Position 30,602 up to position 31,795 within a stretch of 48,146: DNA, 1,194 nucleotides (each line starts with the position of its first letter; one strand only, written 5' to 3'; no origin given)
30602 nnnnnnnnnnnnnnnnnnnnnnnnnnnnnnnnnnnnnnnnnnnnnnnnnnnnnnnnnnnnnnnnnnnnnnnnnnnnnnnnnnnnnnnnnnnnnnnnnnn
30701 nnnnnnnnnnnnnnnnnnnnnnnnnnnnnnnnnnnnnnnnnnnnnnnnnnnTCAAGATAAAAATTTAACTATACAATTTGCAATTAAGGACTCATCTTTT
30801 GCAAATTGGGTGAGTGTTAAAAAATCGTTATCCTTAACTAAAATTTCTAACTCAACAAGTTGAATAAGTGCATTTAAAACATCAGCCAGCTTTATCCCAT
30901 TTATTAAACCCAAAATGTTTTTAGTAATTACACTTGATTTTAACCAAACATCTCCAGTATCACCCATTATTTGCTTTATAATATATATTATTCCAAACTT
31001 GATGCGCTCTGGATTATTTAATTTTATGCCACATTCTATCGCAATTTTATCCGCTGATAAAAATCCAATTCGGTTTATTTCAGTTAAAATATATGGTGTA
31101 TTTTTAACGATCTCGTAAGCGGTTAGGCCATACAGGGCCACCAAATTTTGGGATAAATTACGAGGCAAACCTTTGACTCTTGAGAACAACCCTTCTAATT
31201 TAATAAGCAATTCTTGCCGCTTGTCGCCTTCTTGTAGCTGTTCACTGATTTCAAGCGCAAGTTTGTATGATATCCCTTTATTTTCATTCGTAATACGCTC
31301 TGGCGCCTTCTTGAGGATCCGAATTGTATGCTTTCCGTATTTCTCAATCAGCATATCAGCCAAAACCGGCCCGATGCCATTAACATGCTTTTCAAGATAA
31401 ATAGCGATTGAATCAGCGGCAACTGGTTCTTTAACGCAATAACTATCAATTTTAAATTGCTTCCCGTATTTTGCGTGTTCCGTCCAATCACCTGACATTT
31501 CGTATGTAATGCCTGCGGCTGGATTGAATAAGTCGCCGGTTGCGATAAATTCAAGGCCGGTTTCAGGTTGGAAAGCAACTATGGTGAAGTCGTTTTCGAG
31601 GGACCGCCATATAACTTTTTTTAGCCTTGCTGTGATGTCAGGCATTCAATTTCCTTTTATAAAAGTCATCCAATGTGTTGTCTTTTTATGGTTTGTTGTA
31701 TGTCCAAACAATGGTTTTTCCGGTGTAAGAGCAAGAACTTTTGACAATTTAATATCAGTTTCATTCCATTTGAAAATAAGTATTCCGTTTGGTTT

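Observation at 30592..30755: Leader RNA copy C: a promoter followed by two hairpins whose 7-nt loops are exact complements, upstream of an HNH gene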

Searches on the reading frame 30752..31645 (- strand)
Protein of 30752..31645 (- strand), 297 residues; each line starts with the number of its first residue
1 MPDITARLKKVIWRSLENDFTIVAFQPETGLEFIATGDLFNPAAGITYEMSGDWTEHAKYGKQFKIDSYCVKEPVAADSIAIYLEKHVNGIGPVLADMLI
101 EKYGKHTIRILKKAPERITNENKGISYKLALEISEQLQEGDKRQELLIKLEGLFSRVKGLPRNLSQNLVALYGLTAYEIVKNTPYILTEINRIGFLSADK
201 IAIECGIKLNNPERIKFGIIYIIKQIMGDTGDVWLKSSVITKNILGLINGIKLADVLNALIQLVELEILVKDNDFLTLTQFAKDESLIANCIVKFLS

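Call 9: search_protein_families(library=pfam, proteins=[window:30752-31645:-], max_evalue=0.01)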
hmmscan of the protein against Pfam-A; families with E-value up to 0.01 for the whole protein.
window:30752-31645:- (297 aa): 3 families
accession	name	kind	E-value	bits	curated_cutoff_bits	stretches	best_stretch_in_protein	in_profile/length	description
PF14490.11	HHH_RecD2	-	2e-24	85.7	27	2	158-233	15-91/92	ATP-dependent RecD2 DNA helicase HHH domain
PF23139.1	OB_YrrC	-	2.7e-16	59.7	27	1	1-74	1-76/76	ATP-dependent DNA helicase YrrC, OB-fold domain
PF14520.12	HHH_5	-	0.00011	23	27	1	88-139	7-57/57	Helix-hairpin-helix domain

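Call 10: search_protein_families(library=phrogs, proteins=[window:30752-31645:-], max_evalue=0.001)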
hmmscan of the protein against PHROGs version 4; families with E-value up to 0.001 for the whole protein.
window:30752-31645:- (297 aa): 1 family
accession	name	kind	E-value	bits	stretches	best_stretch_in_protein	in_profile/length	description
phrog_4412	-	DNA, RNA and nucleotide metabolism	7.7e-29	101.5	1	4-295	10-304/743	exonuclease V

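Call 17: find_related_loci(query=window:30752-31645:-, collection=viral_contigs, flank=5000)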
Query window:30752-31645:- (297 aa) in viral_contigs; peptide patterns used: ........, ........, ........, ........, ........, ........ (x = any residue, [..] = any of these).
32 stretches matched a pattern, but none encodes a relative of the query by tblastn (E <= 1e-3).

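Call 22: find_encoding_contigs(protein=window:30752-31645:-, flank=6000, max_places=10)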
Protein window:30752-31645:- (297 aa): no gene with exactly this product is on record in the collection.

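Call 23: find_homologous_proteins(query=window:30752-31645:-, max_evalue=1e-10)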
Query window:30752-31645:- (297 aa): 78 proteins with E <= 1e-10 among 1185 candidates.
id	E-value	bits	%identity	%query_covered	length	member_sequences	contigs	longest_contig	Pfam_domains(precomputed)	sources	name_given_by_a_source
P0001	2.0e-190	650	100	100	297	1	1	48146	PF23139.2,PF14490.12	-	-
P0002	4.1e-166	570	89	100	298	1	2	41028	PF23139.2,PF14490.12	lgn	-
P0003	6.8e-142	490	72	100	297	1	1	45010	PF23139.2,PF14490.12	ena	-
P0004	4.2e-140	484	71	100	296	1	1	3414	PF23139.2,PF14490.12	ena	-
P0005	7.4e-139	480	71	100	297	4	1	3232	PF23139.2,PF14490.12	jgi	jgi:exodeoxyribonuclease V alpha subunit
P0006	4.2e-138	478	71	100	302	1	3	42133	PF23139.2,PF14490.12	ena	-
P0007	4.5e-138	478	70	100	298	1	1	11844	PF23139.2,PF14490.12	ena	-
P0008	1.0e-137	477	70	100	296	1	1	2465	PF23139.2,PF14490.12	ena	-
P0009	1.4e-137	476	70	100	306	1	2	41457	PF23139.2,PF14490.12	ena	-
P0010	5.1e-136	471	67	100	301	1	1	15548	PF23139.2,PF14490.12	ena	-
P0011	1.5e-135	469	69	100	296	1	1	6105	PF14520.13,PF23139.2,PF14490.12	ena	-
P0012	1.5e-135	469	67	100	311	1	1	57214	PF23139.2,PF14490.12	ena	-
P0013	2.1e-135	469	71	100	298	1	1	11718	PF14520.13,PF23139.2,PF14490.12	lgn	-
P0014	6.1e-134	464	67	100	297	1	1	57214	PF23139.2,PF14490.12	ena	-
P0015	7.8e-134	464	67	100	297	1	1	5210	PF23139.2,PF14490.12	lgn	-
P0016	8.6e-134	464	67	100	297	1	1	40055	PF23139.2,PF14490.12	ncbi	-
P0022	2.7e-132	459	68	100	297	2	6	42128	PF23139.2,PF14490.12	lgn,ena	-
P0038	2.0e-124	433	65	100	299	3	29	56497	PF23139.2,PF14490.12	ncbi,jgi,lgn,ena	jgi:exodeoxyribonuclease V alpha subunit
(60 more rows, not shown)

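Call 24: find_encoding_contigs(protein=P0002, flank=8000, max_places=4)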
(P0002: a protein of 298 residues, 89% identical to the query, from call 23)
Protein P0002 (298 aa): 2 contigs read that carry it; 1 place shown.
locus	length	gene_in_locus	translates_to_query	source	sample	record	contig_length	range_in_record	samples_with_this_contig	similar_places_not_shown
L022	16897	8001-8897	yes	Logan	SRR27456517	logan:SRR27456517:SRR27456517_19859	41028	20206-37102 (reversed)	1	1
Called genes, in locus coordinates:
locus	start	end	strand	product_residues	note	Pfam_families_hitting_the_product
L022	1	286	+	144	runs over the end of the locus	-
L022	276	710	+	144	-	-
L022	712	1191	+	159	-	-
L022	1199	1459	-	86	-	-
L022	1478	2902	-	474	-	-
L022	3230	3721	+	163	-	-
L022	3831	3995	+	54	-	-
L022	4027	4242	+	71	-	-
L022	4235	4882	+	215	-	PF13482:RNase_H_2 (weak), PF10108:DNA_pol_B_exo2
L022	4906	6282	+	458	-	PF18897:Gp3-like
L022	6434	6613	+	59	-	-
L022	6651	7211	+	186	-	-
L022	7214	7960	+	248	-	PF12705:PDDEXK_1 (faint)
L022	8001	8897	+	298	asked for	PF23139:OB_YrrC, PF14490:HHH_RecD2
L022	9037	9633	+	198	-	-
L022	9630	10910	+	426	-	PF00580:UvrD-helicase (faint), PF05970:PIF1 (faint), PF13086:AAA_11 (faint), PF13245:AAA_19, PF13604:AAA_30, PF20720:nSTAND3 (weak), PF18335:SH3_13, PF13538:UvrD_C_2, +1 more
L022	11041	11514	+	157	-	PF02732:ERCC4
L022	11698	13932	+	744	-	PF05272:VapE-like_dom, PF19263:DUF5906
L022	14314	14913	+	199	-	-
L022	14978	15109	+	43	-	-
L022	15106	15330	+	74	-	-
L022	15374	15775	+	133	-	-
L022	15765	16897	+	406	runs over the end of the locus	PF03237:Terminase_6N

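Call 25: find_encoding_contigs(protein=P0003, flank=8000, max_places=4)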
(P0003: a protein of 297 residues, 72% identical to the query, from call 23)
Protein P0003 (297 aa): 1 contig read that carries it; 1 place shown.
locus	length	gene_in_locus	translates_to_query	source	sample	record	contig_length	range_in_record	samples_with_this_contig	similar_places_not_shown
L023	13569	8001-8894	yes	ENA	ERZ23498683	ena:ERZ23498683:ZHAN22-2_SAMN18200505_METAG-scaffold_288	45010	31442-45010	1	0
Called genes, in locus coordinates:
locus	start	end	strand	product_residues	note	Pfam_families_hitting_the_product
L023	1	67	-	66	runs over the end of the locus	-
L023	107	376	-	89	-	-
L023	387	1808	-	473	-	PF02463:SMC_N (weak), PF13175:AAA_15, PF13476:AAA_23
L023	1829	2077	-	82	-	-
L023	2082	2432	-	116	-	-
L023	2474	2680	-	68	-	-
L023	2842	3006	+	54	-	-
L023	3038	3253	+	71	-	-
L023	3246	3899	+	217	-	PF10108:DNA_pol_B_exo2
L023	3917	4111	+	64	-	-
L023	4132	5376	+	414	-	PF18897:Gp3-like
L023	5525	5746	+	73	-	-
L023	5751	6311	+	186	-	-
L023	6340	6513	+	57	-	-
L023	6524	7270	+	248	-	PF12705:PDDEXK_1 (faint)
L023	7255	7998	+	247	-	PF01555:N6_N4_Mtase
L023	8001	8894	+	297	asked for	PF23139:OB_YrrC, PF14490:HHH_RecD2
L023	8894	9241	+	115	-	-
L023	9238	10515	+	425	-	PF13086:AAA_11 (faint), PF13245:AAA_19, PF13401:AAA_22 (faint), PF13604:AAA_30, PF20720:nSTAND3 (weak), PF01443:Viral_helicase1 (faint), PF18335:SH3_13, PF13538:UvrD_C_2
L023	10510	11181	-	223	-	PF02086:MethyltransfD12 (faint)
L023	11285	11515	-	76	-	-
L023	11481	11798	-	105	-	-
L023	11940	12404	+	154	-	PF02732:ERCC4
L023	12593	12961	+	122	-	-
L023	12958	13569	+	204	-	?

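Call 31: find_related_loci(query=A3, collection=metagenome_contigs, flank=7000)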
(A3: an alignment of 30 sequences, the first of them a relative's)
Query A3 (297 aa) in metagenome_contigs; peptide patterns used: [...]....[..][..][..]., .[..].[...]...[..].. (x = any residue, [..] = any of these).
87 stretches matched a pattern; 10 encode a relative of the query (tblastn E <= 1e-3); 10 distinct loci.
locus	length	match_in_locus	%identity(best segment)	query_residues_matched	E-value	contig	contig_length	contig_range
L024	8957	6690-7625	62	1-296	9e-137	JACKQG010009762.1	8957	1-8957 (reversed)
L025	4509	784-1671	63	1-296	2e-136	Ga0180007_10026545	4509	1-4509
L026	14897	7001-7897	65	1-297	4e-133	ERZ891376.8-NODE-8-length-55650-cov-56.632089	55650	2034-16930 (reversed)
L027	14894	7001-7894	62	1-296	8e-128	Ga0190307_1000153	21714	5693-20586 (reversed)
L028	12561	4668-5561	55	1-296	1e-113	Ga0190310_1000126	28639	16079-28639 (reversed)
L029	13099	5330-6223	55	1-296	9e-113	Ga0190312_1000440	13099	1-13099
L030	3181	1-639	68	83-295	3e-103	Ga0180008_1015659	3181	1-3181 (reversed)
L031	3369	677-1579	51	4-296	2e-102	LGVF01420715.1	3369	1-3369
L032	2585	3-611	57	94-296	1e-72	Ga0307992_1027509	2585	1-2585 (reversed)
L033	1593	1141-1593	56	3-151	2e-58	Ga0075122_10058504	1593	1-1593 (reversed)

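Call 32: find_related_loci(query=A3, collection=viral_contigs, flank=7000)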
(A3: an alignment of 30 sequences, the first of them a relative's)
Query A3 (297 aa) in viral_contigs; peptide patterns used: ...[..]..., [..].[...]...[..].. (x = any residue, [..] = any of these).
249 stretches matched a pattern; 15 encode a relative of the query (tblastn E <= 1e-3); 15 distinct loci.
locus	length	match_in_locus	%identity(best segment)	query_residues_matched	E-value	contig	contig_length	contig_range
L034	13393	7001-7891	60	1-296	2e-125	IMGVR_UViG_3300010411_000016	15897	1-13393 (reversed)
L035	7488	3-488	55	136-297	2e-58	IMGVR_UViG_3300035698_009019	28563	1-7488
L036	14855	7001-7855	31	4-293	4e-40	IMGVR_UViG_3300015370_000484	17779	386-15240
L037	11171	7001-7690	30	1-234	1e-25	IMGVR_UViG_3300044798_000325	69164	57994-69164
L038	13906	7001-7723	30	45-290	6e-25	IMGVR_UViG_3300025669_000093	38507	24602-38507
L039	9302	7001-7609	29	44-250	4e-24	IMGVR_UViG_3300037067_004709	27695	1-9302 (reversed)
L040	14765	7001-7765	26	37-296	2e-23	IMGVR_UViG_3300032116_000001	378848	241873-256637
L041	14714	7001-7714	29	50-287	8e-21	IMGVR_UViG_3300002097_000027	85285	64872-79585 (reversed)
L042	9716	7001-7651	29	45-267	1e-19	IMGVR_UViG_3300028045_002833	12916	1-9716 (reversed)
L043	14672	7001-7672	25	4-223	2e-17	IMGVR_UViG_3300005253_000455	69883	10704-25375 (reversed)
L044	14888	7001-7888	23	1-295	3e-16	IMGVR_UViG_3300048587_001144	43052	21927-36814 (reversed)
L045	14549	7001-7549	27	50-236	2e-15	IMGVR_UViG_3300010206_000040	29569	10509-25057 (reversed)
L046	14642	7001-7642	26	50-261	2e-15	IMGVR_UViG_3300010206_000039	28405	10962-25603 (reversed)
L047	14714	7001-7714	25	4-242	4e-10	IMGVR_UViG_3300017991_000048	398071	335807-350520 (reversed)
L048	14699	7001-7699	23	37-269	3e-14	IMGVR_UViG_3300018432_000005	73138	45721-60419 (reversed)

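Call 38: find_encoding_contigs(protein=P0006, flank=7000, max_places=3)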
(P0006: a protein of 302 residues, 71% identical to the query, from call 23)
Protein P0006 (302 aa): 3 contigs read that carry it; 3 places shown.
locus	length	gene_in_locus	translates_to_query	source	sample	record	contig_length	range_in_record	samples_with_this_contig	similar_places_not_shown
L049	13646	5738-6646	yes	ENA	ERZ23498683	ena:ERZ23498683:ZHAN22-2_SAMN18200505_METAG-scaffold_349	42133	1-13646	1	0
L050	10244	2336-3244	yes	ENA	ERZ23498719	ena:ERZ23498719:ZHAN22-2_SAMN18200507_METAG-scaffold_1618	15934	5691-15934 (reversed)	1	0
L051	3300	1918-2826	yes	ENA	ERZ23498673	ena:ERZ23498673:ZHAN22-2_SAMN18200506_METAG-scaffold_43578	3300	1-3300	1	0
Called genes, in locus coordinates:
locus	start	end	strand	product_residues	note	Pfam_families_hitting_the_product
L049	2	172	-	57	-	?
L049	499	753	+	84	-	-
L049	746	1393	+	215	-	PF10108:DNA_pol_B_exo2, PF13482:RNase_H_2 (weak)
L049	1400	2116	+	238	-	-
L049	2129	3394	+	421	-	PF18897:Gp3-like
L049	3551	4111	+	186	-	-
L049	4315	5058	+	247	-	-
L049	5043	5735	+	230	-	PF01507:PAPS_reduct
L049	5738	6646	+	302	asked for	PF23139:OB_YrrC, PF14490:HHH_RecD2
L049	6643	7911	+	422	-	PF13086:AAA_11 (faint), PF13245:AAA_19, PF13604:AAA_30, PF20720:nSTAND3 (weak), PF00004:AAA (weak), PF13401:AAA_22 (weak), PF18335:SH3_13, PF13538:UvrD_C_2, +1 more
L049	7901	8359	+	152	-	PF02732:ERCC4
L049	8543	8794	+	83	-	-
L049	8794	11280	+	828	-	PF13155:Toprim_2, PF13362:Toprim_3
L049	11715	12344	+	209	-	-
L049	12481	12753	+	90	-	-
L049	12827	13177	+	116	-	-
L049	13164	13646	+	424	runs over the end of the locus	PF03237:Terminase_6N, PF17289:Terminase_6C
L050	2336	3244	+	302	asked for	PF23139:OB_YrrC, PF14490:HHH_RecD2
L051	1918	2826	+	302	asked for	PF23139:OB_YrrC, PF14490:HHH_RecD2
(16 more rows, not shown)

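Call 39: find_encoding_contigs(protein=P0009, flank=7000, max_places=3)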
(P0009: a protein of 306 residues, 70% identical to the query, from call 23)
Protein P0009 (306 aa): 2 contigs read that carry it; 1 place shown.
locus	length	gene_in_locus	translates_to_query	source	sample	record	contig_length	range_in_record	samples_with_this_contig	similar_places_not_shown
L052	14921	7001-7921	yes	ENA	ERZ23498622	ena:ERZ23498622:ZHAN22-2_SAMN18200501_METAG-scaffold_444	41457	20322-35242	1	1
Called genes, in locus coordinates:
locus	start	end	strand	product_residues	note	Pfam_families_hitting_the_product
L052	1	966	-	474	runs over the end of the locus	PF13476:AAA_23 (weak)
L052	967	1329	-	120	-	-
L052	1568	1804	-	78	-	-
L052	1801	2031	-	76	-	-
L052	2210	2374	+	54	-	-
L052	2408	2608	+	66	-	-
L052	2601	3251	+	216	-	PF13482:RNase_H_2 (weak), PF10108:DNA_pol_B_exo2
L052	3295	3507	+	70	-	-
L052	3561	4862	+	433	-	PF18897:Gp3-like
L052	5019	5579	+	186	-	-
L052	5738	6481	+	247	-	PF12705:PDDEXK_1 (weak)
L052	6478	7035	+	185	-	-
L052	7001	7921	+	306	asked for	PF23139:OB_YrrC, PF14490:HHH_RecD2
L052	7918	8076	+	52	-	-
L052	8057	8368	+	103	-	-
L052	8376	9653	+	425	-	PF13086:AAA_11 (faint), PF13245:AAA_19, PF13401:AAA_22 (faint), PF13604:AAA_30, PF20720:nSTAND3 (weak), PF01443:Viral_helicase1 (faint), PF18335:SH3_13, PF13538:UvrD_C_2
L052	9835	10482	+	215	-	-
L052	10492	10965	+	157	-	PF02732:ERCC4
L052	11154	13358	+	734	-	PF05272:VapE-like_dom, PF19263:DUF5906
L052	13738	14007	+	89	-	-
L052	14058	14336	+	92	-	-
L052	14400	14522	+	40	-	-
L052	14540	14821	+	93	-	-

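Call 40: find_encoding_contigs(protein=P0012, flank=7000, max_places=3)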
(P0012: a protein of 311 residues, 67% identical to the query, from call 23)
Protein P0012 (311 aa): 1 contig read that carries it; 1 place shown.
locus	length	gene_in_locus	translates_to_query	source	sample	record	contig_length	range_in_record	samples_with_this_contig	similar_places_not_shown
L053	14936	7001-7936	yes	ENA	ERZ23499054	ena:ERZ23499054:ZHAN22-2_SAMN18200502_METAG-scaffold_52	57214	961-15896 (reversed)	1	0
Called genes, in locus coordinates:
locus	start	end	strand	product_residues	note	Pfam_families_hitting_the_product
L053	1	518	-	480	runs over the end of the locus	-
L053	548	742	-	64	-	-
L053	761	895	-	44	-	-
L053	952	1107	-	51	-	-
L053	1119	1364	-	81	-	-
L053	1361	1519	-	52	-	-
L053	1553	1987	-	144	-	-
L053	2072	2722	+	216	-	-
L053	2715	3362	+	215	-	PF13482:RNase_H_2 (weak), PF10108:DNA_pol_B_exo2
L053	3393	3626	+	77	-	-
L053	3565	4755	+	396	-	PF18897:Gp3-like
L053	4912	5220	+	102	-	-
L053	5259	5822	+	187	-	-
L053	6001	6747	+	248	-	PF12705:PDDEXK_1 (faint)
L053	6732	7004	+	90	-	-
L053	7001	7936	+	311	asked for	PF23139:OB_YrrC, PF14490:HHH_RecD2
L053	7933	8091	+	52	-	-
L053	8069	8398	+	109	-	-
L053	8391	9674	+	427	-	PF13086:AAA_11 (faint), PF13245:AAA_19, PF13401:AAA_22 (faint), PF13604:AAA_30, PF20720:nSTAND3 (weak), PF00004:AAA (faint), PF18335:SH3_13, PF13538:UvrD_C_2, +1 more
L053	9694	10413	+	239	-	PF02384:N6_Mtase (faint), PF05175:MTS (weak)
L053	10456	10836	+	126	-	-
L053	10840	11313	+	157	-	PF02732:ERCC4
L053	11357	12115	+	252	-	-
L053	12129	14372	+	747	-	PF19263:DUF5906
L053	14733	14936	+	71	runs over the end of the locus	-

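Call 41: find_encoding_contigs(protein=P0016, flank=7000, max_places=3)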
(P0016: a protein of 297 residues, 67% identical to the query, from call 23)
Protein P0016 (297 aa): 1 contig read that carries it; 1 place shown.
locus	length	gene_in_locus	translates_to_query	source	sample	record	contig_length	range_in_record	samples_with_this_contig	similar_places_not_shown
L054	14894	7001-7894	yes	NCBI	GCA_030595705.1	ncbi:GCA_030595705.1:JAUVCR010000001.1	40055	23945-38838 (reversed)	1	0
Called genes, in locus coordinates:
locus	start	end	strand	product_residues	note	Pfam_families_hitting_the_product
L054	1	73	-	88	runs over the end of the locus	-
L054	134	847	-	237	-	PF09669:Phage_pRha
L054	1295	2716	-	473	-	PF13175:AAA_15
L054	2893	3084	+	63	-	-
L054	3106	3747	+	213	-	PF10108:DNA_pol_B_exo2, PF13482:RNase_H_2 (weak)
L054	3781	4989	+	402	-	PF18897:Gp3-like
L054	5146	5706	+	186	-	-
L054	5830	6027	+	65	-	-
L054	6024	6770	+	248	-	PF12705:PDDEXK_1 (weak)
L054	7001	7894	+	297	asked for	PF23139:OB_YrrC, PF14490:HHH_RecD2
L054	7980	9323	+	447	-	PF13086:AAA_11 (faint), PF13245:AAA_19, PF13604:AAA_30, PF20720:nSTAND3 (weak), PF00004:AAA (faint), PF13401:AAA_22 (weak), PF18335:SH3_13, PF13538:UvrD_C_2, +1 more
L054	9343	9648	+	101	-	PF18909:dGTP_diPhyd_N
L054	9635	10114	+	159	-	PF02732:ERCC4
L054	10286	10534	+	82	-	-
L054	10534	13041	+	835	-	PF13155:Toprim_2, PF13362:Toprim_3 (weak)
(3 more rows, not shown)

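Call 52: find_related_loci(query=A3, collection=genome_contigs, flank=7000)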
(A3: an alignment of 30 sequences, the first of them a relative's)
Query A3 (297 aa) in genome_contigs; peptide patterns used: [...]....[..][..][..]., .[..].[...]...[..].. (x = any residue, [..] = any of these).
60 stretches matched a pattern; 1 encode a relative of the query (tblastn E <= 1e-3); 1 distinct loci.
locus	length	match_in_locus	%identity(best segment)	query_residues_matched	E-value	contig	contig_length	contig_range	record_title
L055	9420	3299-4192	55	1-296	3e-115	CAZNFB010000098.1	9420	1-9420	MAG TPA_asm: uncultured Desulfobacteraceae bacterium isolate SRP141559_co1_158 genome assembly, contig: NODE_4371_length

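Call 53: find_encoding_contigs(protein=P0038, flank=7000, max_places=8)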
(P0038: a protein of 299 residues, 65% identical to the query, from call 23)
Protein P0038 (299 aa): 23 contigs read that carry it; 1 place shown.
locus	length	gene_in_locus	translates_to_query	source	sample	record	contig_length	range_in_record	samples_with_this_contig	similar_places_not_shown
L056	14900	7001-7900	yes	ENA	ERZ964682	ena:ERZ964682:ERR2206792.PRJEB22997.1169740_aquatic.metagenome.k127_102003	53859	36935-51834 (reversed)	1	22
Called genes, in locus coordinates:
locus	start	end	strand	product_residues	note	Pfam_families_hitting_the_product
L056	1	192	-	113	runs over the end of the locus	-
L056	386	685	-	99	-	-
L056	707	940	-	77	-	-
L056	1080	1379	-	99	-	-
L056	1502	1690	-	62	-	-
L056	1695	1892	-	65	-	-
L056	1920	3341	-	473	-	PF13175:AAA_15, PF13476:AAA_23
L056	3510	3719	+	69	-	-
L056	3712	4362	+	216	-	PF13482:RNase_H_2 (weak), PF10108:DNA_pol_B_exo2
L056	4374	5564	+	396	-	PF18897:Gp3-like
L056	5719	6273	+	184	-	-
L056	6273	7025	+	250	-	-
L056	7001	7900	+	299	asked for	PF23139:OB_YrrC, PF14490:HHH_RecD2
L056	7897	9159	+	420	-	PF13086:AAA_11 (faint), PF13245:AAA_19, PF13401:AAA_22 (weak), PF13604:AAA_30, PF20720:nSTAND3 (weak), PF01443:Viral_helicase1 (faint), PF18335:SH3_13, PF13538:UvrD_C_2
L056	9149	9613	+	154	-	PF02732:ERCC4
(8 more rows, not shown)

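Call 54: find_encoding_contigs(protein=P0022, flank=7000, max_places=4)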
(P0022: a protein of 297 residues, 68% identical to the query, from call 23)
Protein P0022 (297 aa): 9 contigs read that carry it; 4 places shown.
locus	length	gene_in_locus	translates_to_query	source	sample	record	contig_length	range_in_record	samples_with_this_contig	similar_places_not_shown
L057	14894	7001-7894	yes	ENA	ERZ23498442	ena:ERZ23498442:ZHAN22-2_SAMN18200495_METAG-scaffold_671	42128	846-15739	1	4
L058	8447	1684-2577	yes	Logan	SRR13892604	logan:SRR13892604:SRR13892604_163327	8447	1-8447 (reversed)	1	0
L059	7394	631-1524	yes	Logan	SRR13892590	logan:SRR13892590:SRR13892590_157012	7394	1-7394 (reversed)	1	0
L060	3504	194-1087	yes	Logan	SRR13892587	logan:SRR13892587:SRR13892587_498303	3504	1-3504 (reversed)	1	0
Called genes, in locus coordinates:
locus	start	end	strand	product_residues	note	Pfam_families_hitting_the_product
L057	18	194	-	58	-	-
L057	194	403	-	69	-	-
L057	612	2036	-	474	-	PF13175:AAA_15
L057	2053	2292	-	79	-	-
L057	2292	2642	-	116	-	-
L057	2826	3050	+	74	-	-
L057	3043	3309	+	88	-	-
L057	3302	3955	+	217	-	PF13482:RNase_H_2 (weak), PF10108:DNA_pol_B_exo2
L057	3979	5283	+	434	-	PF18897:Gp3-like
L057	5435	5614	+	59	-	-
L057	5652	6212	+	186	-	-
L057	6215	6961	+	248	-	-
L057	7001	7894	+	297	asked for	PF23139:OB_YrrC, PF14490:HHH_RecD2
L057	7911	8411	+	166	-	-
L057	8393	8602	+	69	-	-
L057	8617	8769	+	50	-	-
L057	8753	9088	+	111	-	PF18909:dGTP_diPhyd_N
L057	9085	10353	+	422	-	PF02562:PhoH (faint), PF13086:AAA_11 (faint), PF13245:AAA_19, PF13604:AAA_30, PF20720:nSTAND3 (weak), PF00004:AAA (weak), PF18335:SH3_13, PF13538:UvrD_C_2, +2 more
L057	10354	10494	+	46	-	-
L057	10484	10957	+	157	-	PF02732:ERCC4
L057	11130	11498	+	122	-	-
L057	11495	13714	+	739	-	PF05272:VapE-like_dom (faint), PF19263:DUF5906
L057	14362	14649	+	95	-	-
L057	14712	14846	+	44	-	-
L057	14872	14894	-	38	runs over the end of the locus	-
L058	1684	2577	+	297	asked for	PF23139:OB_YrrC, PF14490:HHH_RecD2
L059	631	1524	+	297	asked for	PF23139:OB_YrrC, PF14490:HHH_RecD2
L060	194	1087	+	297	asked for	PF23139:OB_YrrC, PF14490:HHH_RecD2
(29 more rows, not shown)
